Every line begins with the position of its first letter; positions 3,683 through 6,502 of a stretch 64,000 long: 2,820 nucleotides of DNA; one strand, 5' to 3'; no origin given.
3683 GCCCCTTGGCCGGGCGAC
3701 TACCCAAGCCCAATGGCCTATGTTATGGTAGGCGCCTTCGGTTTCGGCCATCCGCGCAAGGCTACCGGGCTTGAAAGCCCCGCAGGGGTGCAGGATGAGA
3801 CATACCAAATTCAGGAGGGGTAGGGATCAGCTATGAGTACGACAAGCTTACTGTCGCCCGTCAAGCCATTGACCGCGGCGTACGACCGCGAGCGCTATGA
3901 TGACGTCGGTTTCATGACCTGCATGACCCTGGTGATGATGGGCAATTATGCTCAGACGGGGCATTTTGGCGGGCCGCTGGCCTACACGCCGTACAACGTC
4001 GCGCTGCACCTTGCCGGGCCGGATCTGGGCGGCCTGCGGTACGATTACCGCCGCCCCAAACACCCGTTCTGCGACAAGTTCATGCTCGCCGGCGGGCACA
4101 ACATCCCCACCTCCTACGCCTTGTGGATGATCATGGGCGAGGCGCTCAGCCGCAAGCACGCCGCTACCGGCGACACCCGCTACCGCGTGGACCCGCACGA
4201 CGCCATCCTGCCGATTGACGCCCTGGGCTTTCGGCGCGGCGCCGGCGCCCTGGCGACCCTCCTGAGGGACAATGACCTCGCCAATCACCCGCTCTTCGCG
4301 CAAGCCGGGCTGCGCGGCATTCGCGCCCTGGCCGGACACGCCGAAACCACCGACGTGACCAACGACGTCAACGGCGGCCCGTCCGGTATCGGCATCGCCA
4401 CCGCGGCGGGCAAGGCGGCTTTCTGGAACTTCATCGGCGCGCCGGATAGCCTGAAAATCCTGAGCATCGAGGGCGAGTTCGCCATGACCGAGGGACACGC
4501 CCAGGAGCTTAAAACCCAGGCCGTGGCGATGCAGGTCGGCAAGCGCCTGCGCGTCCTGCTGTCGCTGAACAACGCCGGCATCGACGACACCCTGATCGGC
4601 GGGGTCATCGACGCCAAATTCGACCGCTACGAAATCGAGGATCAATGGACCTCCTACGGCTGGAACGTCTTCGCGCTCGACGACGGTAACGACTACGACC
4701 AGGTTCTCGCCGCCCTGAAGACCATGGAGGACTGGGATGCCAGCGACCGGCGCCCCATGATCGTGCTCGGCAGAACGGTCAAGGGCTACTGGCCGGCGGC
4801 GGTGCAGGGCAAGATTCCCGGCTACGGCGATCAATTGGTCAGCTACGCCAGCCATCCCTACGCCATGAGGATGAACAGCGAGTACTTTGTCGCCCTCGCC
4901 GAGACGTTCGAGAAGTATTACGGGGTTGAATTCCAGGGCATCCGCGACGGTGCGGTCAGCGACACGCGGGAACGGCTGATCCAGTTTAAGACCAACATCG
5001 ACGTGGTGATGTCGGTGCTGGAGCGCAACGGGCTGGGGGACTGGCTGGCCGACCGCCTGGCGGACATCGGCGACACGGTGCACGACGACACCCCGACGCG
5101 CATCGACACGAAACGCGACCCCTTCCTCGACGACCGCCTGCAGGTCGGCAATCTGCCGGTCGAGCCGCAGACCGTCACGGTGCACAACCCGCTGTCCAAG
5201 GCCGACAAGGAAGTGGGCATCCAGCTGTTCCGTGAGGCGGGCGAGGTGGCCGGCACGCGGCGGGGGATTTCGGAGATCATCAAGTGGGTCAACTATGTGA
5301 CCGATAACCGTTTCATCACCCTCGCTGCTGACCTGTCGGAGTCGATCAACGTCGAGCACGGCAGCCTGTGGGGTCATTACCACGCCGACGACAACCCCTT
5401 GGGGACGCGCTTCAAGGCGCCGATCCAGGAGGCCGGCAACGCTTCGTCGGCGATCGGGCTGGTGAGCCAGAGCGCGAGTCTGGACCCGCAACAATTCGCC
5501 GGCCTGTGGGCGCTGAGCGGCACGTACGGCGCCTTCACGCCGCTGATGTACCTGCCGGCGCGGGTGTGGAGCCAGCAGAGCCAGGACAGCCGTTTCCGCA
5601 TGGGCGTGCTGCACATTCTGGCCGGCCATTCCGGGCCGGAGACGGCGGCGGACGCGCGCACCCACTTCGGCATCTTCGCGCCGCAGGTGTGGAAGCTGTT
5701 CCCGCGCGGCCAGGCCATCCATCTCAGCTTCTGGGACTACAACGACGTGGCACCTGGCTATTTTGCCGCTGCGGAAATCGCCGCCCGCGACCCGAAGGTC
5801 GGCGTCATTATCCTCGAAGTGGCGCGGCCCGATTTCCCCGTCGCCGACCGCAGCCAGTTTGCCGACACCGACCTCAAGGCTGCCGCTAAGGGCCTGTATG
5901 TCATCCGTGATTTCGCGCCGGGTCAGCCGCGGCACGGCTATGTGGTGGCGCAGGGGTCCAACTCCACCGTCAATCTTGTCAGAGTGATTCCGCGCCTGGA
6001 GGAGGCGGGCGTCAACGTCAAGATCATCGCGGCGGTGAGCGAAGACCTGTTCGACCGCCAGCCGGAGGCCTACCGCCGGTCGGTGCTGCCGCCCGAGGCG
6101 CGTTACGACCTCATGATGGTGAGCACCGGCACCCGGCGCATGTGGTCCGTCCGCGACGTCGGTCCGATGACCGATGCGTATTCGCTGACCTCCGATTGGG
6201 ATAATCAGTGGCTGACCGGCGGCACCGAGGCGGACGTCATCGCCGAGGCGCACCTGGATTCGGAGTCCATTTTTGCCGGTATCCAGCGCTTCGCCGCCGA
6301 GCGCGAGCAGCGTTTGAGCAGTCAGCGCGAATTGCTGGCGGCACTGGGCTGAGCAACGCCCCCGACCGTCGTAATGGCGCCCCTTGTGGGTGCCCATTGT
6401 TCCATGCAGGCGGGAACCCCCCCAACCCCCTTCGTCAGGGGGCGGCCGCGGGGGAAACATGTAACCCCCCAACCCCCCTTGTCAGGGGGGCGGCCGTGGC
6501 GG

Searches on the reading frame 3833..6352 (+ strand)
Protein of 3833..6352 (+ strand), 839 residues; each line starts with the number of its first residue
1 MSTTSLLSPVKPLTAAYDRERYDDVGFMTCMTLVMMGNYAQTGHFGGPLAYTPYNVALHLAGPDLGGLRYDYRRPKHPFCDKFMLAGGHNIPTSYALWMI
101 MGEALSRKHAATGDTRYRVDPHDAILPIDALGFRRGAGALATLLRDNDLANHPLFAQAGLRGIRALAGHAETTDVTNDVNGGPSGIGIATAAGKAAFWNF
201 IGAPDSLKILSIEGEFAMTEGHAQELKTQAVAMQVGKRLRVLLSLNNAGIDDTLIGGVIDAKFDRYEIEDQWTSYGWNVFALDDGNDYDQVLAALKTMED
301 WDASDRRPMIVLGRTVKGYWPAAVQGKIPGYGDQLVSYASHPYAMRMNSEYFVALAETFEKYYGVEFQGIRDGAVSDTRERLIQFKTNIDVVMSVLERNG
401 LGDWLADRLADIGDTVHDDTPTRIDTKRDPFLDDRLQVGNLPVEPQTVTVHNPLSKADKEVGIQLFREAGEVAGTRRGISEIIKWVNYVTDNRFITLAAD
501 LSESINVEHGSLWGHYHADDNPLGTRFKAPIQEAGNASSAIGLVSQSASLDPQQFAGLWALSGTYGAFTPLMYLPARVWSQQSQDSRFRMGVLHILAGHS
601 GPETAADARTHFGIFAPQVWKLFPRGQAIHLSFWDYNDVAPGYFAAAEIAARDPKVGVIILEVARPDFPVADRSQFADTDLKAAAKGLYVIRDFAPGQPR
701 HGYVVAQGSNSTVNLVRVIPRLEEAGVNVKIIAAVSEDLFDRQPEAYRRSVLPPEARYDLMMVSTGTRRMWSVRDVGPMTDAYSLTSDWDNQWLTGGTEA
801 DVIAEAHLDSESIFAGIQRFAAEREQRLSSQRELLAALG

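Call 58: search_protein_families(library=pfam, proteins=[window:3833-6352:+], max_evalue=0.00001)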
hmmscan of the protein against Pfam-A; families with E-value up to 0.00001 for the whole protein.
window:3833-6352:+ (839 aa): 2 families
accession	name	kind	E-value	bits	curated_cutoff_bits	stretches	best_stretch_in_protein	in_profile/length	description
PF00456.26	Transketolase_N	-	2.5e-12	46.9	22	1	167-335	96-263/334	Transketolase, thiamine diphosphate binding domain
PF22613.1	Transketolase_C_1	-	6.5e-08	33.2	27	1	687-771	1-81/113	Transketolase-like TK C-terminal domain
